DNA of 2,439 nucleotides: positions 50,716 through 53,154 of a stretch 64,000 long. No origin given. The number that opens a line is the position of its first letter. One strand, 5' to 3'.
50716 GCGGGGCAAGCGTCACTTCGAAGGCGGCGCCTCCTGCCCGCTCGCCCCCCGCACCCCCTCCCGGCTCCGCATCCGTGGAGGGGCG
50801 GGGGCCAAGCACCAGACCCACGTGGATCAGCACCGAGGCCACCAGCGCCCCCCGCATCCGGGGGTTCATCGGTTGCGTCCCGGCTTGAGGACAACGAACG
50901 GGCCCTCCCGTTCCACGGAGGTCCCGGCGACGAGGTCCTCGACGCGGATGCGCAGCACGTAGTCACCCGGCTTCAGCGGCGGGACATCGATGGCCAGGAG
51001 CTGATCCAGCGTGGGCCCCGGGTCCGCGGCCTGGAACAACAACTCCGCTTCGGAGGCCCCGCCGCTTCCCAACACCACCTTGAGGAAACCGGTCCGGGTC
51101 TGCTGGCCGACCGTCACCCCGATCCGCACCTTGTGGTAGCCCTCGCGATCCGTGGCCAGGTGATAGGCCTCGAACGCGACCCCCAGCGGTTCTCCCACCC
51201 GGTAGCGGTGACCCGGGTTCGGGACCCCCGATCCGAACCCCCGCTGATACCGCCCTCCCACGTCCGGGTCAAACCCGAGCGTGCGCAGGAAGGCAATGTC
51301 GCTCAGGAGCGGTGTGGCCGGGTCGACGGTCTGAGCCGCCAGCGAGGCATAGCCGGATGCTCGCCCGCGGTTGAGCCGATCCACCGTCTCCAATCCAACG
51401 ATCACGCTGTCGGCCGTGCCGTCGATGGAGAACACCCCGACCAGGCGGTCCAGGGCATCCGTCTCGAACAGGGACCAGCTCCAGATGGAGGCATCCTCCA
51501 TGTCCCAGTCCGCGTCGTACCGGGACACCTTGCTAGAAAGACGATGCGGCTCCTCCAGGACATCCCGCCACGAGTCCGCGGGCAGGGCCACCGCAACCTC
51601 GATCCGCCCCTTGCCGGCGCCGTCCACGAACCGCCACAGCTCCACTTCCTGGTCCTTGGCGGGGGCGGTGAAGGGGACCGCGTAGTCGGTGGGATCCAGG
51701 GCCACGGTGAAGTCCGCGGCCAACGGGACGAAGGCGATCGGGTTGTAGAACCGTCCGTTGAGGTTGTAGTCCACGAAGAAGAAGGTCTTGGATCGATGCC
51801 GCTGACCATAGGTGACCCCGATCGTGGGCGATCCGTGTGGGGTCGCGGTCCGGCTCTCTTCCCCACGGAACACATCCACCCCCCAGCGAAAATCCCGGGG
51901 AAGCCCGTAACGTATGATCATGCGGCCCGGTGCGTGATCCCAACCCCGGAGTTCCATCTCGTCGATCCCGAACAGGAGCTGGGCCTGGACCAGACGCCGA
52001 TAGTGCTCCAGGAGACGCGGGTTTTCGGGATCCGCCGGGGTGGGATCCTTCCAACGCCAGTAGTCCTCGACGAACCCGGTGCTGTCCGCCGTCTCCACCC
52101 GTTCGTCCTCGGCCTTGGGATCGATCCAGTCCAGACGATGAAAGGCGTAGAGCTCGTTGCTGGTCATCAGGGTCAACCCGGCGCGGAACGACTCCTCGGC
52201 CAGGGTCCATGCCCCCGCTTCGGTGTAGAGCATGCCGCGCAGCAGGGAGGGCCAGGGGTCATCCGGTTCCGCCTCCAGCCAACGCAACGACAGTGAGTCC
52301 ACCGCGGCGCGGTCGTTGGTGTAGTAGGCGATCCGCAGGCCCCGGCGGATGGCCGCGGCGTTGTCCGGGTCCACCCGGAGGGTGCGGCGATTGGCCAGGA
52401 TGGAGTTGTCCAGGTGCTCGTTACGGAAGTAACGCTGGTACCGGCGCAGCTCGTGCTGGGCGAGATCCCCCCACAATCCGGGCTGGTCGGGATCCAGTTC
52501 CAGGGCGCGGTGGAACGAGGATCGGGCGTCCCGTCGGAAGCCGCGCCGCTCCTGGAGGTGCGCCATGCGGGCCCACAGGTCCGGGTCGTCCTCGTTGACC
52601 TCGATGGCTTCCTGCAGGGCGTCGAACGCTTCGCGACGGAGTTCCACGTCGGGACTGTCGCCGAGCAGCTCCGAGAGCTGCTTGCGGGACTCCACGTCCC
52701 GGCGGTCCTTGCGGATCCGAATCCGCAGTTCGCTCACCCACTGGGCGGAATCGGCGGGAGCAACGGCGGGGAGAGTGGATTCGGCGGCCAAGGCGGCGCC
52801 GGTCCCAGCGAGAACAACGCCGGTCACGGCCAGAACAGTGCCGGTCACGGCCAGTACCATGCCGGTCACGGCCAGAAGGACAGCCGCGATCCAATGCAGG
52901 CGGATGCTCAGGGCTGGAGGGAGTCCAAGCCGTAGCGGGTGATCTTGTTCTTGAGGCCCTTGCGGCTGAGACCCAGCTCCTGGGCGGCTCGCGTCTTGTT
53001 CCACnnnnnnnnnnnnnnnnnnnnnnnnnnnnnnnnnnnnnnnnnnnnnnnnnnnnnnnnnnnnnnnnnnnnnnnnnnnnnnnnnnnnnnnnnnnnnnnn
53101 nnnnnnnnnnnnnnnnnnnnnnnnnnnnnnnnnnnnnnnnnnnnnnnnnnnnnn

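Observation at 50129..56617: Sigma-54 module: secreted small protein, TPR-GAF-sigma-54 activator, GWxTD protein and TonB-C protein with predicted promoter and UAS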

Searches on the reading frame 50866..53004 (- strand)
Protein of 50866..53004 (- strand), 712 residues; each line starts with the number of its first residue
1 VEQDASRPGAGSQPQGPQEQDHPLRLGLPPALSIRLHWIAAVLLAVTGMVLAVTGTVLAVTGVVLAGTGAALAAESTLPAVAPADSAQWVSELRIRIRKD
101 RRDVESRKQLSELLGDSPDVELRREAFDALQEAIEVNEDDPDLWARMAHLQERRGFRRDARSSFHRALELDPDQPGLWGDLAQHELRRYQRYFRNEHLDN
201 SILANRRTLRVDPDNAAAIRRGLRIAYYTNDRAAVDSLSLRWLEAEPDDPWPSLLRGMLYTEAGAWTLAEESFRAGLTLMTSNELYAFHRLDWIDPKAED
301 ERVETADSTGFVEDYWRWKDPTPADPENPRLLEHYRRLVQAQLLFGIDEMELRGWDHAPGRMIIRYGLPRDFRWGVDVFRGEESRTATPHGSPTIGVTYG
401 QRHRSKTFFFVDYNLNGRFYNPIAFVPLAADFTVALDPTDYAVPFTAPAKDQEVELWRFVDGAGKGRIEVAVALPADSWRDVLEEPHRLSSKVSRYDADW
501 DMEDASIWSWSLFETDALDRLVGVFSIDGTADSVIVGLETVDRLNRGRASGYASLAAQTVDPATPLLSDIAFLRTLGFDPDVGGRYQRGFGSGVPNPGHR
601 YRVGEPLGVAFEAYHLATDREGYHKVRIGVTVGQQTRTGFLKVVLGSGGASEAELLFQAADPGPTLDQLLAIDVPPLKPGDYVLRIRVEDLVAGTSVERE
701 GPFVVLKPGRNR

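Call 3: search_protein_families(library=pfam, proteins=[window:50866-53004:-], max_evalue=0.01)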
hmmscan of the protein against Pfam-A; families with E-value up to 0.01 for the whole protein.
window:50866-53004:- (712 aa): 6 families
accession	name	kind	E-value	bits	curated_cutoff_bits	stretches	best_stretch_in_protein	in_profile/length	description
PF13431.12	TPR_17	-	8.1e-07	29.3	24.4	0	130-155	2-27/34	Tetratricopeptide repeat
PF14559.12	TPR_19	-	1.5e-05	25.7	25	0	159-184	9-34/68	Tetratricopeptide repeat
PF07719.23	TPR_2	-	1.7e-05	25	27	0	141-173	1-33/34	Tetratricopeptide repeat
PF13414.12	TPR_11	-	2.6e-05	24.2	26.8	0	125-153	12-40/42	TPR repeat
PF00515.34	TPR_1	-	0.0001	22.4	27.8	0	143-173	3-33/34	Tetratricopeptide repeat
PF13428.12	TPR_14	-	0.00011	22.9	23.5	1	141-183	1-43/44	Tetratricopeptide repeat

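Call 4: search_protein_families(library=ncbifam, proteins=[window:50866-53004:-], max_evalue=0.01)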
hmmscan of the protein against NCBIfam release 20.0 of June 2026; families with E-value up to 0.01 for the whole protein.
window:50866-53004:- (712 aa): 7 families
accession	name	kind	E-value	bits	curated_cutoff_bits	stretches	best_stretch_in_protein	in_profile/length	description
TIGR02521.1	type_IV_pilW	equivalog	5.3e-09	36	154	1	124-175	48-99/234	type IV pilus biogenesis/stability protein PilW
TIGR04514.1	GWxTD_dom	domain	6.5e-09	36.3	28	1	294-372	9-87/105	GWxTD domain-containing protein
TIGR02917.1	PEP_TPR_lipo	equivalog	7e-09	34.1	312.2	1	85-284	548-737/899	XrtA/PEP-CTERM system TPR-repeat protein PrsT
TIGR00540.1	TPR_hemY_coli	hypoth_equivalog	0.00016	20.6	142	0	105-177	291-361/385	heme biosynthesis-associated TPR protein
NF040959.1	MamA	equivalog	0.00031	20.2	200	0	125-173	123-171/204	magnetosome protein MamA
NF008391.2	PRK11189.1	equivalog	0.00072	19.1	250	1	150-254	74-171/297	lipoprotein NlpI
NF008520.0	PRK11447.1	equivalog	0.004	15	858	0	124-183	286-347/1157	cellulose synthase complex outer membrane protein BcsC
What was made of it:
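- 50866..52860 (-): TPR-GWxTD protein of 664 aa: N-terminal hydrophobic export or anchor segment, TPR superhelix, GWxTD core (motif GWDHA) and C-terminal beta-sandwich domains. TIGR04514 scores 36.3 against a cutoff of 28 (call 4).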

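Call 7: find_homologous_proteins(query=window:50866-53004:-)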
Query window:50866-53004:- (712 aa): 30 proteins with E <= 0.001 among 8000 candidates.
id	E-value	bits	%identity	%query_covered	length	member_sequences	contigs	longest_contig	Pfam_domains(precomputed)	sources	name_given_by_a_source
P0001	0.0e+0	1516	100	93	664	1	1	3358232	PF14559.13,PF13431.13,PF13414.13,PF07719.24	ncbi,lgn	-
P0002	0.0e+0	1259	84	90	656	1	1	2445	PF13431.13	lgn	-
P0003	2.1e-213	729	52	89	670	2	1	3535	PF13428.13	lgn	-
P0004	1.2e-211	723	54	88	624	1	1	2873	-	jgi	jgi:GWxTD domain-containing protein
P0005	3.4e-208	712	52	89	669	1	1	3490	PF13428.13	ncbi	-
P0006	8.3e-205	700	51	89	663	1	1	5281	PF14559.13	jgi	jgi:tetratricopeptide (TPR) repeat protein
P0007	1.4e-202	693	51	90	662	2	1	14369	-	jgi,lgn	jgi:GWxTD domain-containing protein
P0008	2.2e-201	689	52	88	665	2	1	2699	PF14559.13,PF13431.13,PF23914.2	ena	-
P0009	7.9e-201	687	51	89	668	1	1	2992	-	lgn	-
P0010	3.3e-200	685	49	92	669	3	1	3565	-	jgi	jgi:GWxTD domain-containing protein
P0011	3.3e-199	682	52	88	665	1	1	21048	PF14559.13,PF13431.13,PF13414.13,PF13428.13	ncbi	-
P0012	4.1e-199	682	50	90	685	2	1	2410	-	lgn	-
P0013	4.3e-198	678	52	89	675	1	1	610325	-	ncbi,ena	-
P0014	1.6e-196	673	51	87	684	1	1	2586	PF13431.13,PF23914.2,PF13414.13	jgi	-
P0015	1.3e-192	660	49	89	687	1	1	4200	-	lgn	-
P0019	1.7e-181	623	46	93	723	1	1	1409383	-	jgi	jgi:GWxTD domain-containing protein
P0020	1.6e-180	620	48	89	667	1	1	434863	-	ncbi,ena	-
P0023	3.6e-171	589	44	94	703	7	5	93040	PF23914.2,PF07719.24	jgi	-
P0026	2.9e-165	570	46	87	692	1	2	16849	PF14559.13,PF23914.2,PF13428.13,PF07719.24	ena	-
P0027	3.3e-162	560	49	76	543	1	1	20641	-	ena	-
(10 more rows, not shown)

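Call 9: find_encoding_contigs(protein=P0001, flank=10000, max_places=2)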
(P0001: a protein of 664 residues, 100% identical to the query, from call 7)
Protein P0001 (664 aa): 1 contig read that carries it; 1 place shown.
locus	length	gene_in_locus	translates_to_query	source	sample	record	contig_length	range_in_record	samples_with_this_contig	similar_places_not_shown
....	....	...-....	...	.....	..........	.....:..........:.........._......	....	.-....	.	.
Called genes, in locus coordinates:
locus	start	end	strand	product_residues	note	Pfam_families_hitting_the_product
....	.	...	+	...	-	?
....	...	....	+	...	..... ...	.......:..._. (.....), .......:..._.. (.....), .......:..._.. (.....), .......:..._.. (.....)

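Call 10: find_encoding_contigs(protein=P0013, flank=10000, max_places=2)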
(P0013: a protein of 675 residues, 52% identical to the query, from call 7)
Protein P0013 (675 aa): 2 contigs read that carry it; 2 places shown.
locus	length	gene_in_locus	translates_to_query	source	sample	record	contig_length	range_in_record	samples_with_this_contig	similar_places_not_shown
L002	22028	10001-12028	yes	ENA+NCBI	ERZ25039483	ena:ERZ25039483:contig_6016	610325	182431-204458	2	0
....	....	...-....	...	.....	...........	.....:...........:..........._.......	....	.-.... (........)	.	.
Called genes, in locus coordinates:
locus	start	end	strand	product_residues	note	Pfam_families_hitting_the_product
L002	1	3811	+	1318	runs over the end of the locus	PF08126:Propeptide_C25, PF01364:Peptidase_C25, PF13860:FlgD_ig (weak)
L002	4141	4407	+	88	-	PF00216:Bac_DNA_binding, PF18291:HU-HIG (weak)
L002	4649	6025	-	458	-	PF01590:GAF (weak), PF13185:GAF_2 (faint), PF00990:GGDEF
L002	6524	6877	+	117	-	-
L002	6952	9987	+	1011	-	PF13424:TPR_12, PF17874:TPR_MalT, PF13424:TPR_12, PF00158:Sigma54_activat, PF14532:Sigma54_activ_2, PF07724:AAA_2, PF25601:AAA_lid_14, PF02954:HTH_8, +16 more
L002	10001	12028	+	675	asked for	-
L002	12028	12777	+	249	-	-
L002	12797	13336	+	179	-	PF00359:PTS_EIIA_2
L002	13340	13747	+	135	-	-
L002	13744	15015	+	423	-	PF13393:tRNA-synt_His, PF00587:tRNA-synt_2b, PF03129:HGTP_anticodon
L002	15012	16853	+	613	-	PF01336:tRNA_anti-codon, PF00152:tRNA-synt_2, PF02938:GAD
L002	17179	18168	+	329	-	PF01695:IstB_IS21 (weak), PF02562:PhoH, PF13604:AAA_30, PF13245:AAA_19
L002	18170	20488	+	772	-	PF07697:7TMR-HDED, PF07698:7TM-7TMR_HD, PF01966:HD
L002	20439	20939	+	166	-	PF02130:YbeY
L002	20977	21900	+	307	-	PF00571:CBS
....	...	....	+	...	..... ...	-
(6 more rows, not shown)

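Call 11: find_encoding_contigs(protein=P0019, flank=10000, max_places=2)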
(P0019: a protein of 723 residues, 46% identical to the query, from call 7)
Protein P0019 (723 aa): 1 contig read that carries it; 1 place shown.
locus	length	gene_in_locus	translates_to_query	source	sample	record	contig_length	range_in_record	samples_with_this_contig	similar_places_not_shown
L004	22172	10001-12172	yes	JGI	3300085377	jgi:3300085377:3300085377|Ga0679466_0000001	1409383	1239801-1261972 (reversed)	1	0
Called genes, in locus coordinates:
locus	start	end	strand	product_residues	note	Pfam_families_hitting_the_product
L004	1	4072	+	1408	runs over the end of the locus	PF08126:Propeptide_C25, PF01364:Peptidase_C25, PF13860:FlgD_ig (weak)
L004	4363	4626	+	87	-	PF00216:Bac_DNA_binding, PF18291:HU-HIG (weak)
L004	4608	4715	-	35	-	-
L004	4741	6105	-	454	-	PF00990:GGDEF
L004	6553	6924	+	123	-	-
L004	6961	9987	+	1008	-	PF13424:TPR_12, PF17874:TPR_MalT, PF13424:TPR_12, PF00158:Sigma54_activat, PF07724:AAA_2, PF14532:Sigma54_activ_2, PF25601:AAA_lid_14, PF02954:HTH_8, +16 more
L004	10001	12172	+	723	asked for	-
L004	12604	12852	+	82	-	-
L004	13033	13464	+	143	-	PF00359:PTS_EIIA_2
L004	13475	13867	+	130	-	PF04892:VanZ-LLP1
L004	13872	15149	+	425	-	PF13393:tRNA-synt_His, PF00587:tRNA-synt_2b, PF03129:HGTP_anticodon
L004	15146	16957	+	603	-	PF01336:tRNA_anti-codon, PF00152:tRNA-synt_2, PF02938:GAD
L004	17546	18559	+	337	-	PF01695:IstB_IS21 (weak), PF02562:PhoH, PF13604:AAA_30 (weak), PF13245:AAA_19 (weak)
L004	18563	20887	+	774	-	PF07697:7TMR-HDED, PF07698:7TM-7TMR_HD, PF01966:HD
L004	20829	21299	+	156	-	PF02130:YbeY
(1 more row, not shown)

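Call 12: find_encoding_contigs(protein=P0020, flank=10000, max_places=2)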
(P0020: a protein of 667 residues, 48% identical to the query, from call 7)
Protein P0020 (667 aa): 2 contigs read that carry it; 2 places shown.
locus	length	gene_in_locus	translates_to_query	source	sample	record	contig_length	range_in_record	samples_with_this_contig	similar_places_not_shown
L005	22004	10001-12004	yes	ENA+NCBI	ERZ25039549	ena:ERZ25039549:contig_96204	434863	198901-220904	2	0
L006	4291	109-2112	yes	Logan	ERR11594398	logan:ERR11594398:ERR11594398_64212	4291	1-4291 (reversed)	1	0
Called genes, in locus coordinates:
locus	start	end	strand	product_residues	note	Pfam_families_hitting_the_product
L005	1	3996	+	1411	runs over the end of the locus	PF08126:Propeptide_C25, PF01364:Peptidase_C25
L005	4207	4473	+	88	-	PF00216:Bac_DNA_binding, PF18291:HU-HIG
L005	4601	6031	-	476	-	PF00990:GGDEF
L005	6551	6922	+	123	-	-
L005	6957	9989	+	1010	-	PF13424:TPR_12, PF17874:TPR_MalT, PF13424:TPR_12, PF13424:TPR_12, PF00158:Sigma54_activat, PF07724:AAA_2, PF14532:Sigma54_activ_2, PF25601:AAA_lid_14, +22 more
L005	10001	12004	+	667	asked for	-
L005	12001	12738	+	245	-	-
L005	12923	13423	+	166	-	PF00359:PTS_EIIA_2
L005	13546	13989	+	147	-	-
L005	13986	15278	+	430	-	PF13393:tRNA-synt_His, PF00587:tRNA-synt_2b, PF03129:HGTP_anticodon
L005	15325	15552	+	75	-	-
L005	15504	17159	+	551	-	PF01336:tRNA_anti-codon (weak), PF00152:tRNA-synt_2, PF02938:GAD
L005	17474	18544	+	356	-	PF01695:IstB_IS21 (faint), PF02562:PhoH, PF13245:AAA_19 (weak), PF13604:AAA_30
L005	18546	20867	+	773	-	PF07697:7TMR-HDED, PF07698:7TM-7TMR_HD, PF01966:HD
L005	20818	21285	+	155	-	PF02130:YbeY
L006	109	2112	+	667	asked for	-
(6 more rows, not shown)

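Call 13: find_encoding_contigs(protein=P0023, flank=10000, max_places=3)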
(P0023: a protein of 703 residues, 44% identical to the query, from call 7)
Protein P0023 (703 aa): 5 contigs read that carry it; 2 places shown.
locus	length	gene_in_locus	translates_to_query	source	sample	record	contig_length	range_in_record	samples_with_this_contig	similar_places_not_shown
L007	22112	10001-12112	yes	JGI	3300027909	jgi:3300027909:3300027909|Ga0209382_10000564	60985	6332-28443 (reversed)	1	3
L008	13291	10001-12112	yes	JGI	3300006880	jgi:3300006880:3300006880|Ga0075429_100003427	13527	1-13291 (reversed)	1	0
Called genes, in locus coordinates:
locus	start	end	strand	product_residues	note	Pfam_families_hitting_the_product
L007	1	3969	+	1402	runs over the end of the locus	PF08126:Propeptide_C25 (weak), PF01364:Peptidase_C25, PF13860:FlgD_ig (weak)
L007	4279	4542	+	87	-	PF00216:Bac_DNA_binding, PF18291:HU-HIG (weak)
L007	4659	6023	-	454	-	PF00990:GGDEF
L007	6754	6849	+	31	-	-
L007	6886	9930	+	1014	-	PF13424:TPR_12, PF17874:TPR_MalT, PF13424:TPR_12, PF00158:Sigma54_activat, PF07724:AAA_2, PF07728:AAA_5, PF14532:Sigma54_activ_2, PF25601:AAA_lid_14, +13 more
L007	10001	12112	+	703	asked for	PF23914:TPR_CcmH_CycH (faint), PF07719:TPR_2 (faint)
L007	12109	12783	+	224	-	-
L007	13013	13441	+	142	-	PF00359:PTS_EIIA_2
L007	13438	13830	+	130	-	PF04892:VanZ-LLP1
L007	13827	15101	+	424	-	PF13393:tRNA-synt_His, PF00587:tRNA-synt_2b, PF03129:HGTP_anticodon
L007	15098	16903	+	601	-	PF01336:tRNA_anti-codon, PF00152:tRNA-synt_2, PF02938:GAD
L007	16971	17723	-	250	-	-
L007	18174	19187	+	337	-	PF01695:IstB_IS21 (weak), PF02562:PhoH, PF13604:AAA_30 (weak), PF13245:AAA_19 (weak)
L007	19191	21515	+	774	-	PF07697:7TMR-HDED, PF07698:7TM-7TMR_HD, PF01966:HD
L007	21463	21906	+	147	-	PF02130:YbeY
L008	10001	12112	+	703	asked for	PF23914:TPR_CcmH_CycH (faint), PF07719:TPR_2 (faint)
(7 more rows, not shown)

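Call 14: find_encoding_contigs(protein=P0011, flank=10000, max_places=2)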
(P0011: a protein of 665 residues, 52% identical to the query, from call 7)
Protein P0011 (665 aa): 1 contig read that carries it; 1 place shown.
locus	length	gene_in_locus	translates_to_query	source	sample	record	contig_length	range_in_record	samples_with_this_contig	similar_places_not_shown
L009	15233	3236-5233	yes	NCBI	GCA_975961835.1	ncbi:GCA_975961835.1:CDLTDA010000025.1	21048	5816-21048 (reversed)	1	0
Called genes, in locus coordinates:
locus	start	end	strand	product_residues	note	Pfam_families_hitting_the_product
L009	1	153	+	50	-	?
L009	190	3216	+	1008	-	PF13424:TPR_12 (weak), PF17874:TPR_MalT, PF13424:TPR_12, PF00158:Sigma54_activat, PF07724:AAA_2, PF14532:Sigma54_activ_2, PF25601:AAA_lid_14, PF02954:HTH_8, +17 more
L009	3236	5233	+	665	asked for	PF13428:TPR_14 (faint), PF13414:TPR_11 (faint), PF13431:TPR_17 (faint), PF14559:TPR_19 (faint)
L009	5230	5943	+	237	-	-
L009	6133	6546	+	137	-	PF00359:PTS_EIIA_2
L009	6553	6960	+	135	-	PF04892:VanZ-LLP1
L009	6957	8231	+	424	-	PF13393:tRNA-synt_His, PF00587:tRNA-synt_2b, PF03129:HGTP_anticodon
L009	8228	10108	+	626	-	PF01336:tRNA_anti-codon, PF00152:tRNA-synt_2, PF02938:GAD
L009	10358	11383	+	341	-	PF01695:IstB_IS21 (faint), PF02562:PhoH, PF13604:AAA_30, PF13245:AAA_19 (weak)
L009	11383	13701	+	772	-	PF07697:7TMR-HDED, PF07698:7TM-7TMR_HD, PF01966:HD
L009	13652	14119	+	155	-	PF02130:YbeY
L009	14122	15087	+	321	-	PF00571:CBS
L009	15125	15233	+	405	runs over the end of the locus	PF00571:CBS (weak), PF03471:CorC_HlyC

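Call 15: find_encoding_contigs(protein=P0026, flank=10000, max_places=2)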
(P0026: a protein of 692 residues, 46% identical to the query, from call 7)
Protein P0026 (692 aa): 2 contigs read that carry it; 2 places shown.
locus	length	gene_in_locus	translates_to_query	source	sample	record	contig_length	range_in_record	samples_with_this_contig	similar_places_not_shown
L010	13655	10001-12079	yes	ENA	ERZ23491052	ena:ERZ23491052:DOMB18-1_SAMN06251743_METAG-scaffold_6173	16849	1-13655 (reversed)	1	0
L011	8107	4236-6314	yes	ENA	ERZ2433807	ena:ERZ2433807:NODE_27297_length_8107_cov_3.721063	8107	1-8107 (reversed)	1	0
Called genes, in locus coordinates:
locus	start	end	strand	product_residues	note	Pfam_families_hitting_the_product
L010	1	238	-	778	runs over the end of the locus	-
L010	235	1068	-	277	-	PF25917:BSH_RND (faint), PF25973:BSH_CzcB (weak), PF25919:BSH_CusB (weak), PF25944:Beta-barrel_RND (weak), PF25954:Beta-barrel_RND_2, PF25967:RND-MFP_C (weak), PF25975:CzcB_C (weak), PF25989:YknX_C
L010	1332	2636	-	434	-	PF02321:OEP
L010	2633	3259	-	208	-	PF00440:TetR_N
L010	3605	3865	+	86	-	-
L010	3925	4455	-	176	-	PF13701:DDE_Tnp_1_4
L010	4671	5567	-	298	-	PF13185:GAF_2 (weak), PF00990:GGDEF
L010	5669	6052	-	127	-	-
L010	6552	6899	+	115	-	-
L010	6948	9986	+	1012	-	PF13424:TPR_12, PF13424:TPR_12, PF17874:TPR_MalT, PF13424:TPR_12, PF13424:TPR_12, PF17874:TPR_MalT, PF00158:Sigma54_activat, PF14532:Sigma54_activ_2, +17 more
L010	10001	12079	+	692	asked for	PF13428:TPR_14 (faint), PF23914:TPR_CcmH_CycH (weak), PF07719:TPR_2 (faint), PF14559:TPR_19 (weak)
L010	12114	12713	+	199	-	PF00359:PTS_EIIA_2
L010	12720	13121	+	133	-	PF04892:VanZ-LLP1 (weak)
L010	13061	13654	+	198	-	?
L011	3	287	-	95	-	?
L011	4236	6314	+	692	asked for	PF13428:TPR_14 (faint), PF23914:TPR_CcmH_CycH (weak), PF07719:TPR_2 (faint), PF14559:TPR_19 (weak)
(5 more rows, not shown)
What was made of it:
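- The C25 link is lost in L010 (call 15).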

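Call 16: find_encoding_contigs(protein=P0027, flank=10000, max_places=2)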
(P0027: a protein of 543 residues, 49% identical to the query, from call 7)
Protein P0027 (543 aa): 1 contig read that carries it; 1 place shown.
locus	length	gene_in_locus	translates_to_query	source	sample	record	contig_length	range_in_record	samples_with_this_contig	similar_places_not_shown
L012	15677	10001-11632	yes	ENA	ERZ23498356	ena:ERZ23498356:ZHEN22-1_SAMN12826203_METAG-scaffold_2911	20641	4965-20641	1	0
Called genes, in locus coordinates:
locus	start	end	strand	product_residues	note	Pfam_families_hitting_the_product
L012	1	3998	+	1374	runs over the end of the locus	PF01364:Peptidase_C25, PF19077:Big_13 (faint), PF13860:FlgD_ig (weak)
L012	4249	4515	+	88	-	PF00216:Bac_DNA_binding, PF18291:HU-HIG (weak)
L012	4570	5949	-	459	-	PF00990:GGDEF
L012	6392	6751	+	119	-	-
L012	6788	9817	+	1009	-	PF13424:TPR_12 (weak), PF17874:TPR_MalT, PF13424:TPR_12, PF00158:Sigma54_activat, PF14532:Sigma54_activ_2, PF07724:AAA_2, PF25601:AAA_lid_14, PF02954:HTH_8, +17 more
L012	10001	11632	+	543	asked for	-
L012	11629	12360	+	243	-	-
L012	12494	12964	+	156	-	PF00359:PTS_EIIA_2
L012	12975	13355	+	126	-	PF04892:VanZ-LLP1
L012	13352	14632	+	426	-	PF13393:tRNA-synt_His, PF00587:tRNA-synt_2b, PF03129:HGTP_anticodon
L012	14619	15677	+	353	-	?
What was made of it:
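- The whole region from C25 to CorC is syntenic in clade 1 (calls 10-16).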

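Call 32: predict_structure(alignment_id=A4)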
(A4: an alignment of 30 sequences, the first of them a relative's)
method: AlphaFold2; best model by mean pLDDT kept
length: 664 residues; sequences in the alignment: 30
mean_pLDDT: 81.8   pTM: 0.69
mean pLDDT of the five models: 81.8, 76.1, 74.6, 74.3, 74.0
residues with pLDDT >= 90: 284; 70-90: 260; 50-70: 73; < 50: 47
segments of 3 or more residues with pLDDT < 50: 1-34, 599-603, 662-664
pLDDT, mean of each block of 10 residues (from residue 1): 38 34 31 57 91 92 90 93 94 95 89 95 93 93 89 96 93 95 93 94 95 90 95 89 79 74 70 59 89 92 88 89 87 76 83 81 84 66 58 67 88 90 88 78 71 55 75 87 79 82 79 88 89 67 85 90 95 95 83 63 69 93 87 93 95 90 47
secondary structure, 60 per line:
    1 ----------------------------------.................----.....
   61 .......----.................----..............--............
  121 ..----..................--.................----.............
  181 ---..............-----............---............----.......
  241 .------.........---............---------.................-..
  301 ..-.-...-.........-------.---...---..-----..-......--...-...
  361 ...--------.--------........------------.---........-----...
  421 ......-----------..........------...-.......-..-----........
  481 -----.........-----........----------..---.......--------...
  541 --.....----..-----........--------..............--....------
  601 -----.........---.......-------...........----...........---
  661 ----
elements in order: H35-51 H56-67 H72-88 H93-106 H109-122 H127-144 H147-163 H168-180 H184-197 H203-214 H218-229 H234-241 H248-256 H260-271 H281-297 H310-318 E330-332 E346-351 E358-363 H381-388 E405-412 E418-426 E441-447 E458-461 E473-480 E486-494 E500-507 E523-529 E538-540 E543-547 E559-566 E575-588 E591-594 E606-614 E618-624 E632-642 E647-657
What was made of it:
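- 50866..52860 (-): The AF2 model has pLDDT 81.8 (call 32).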
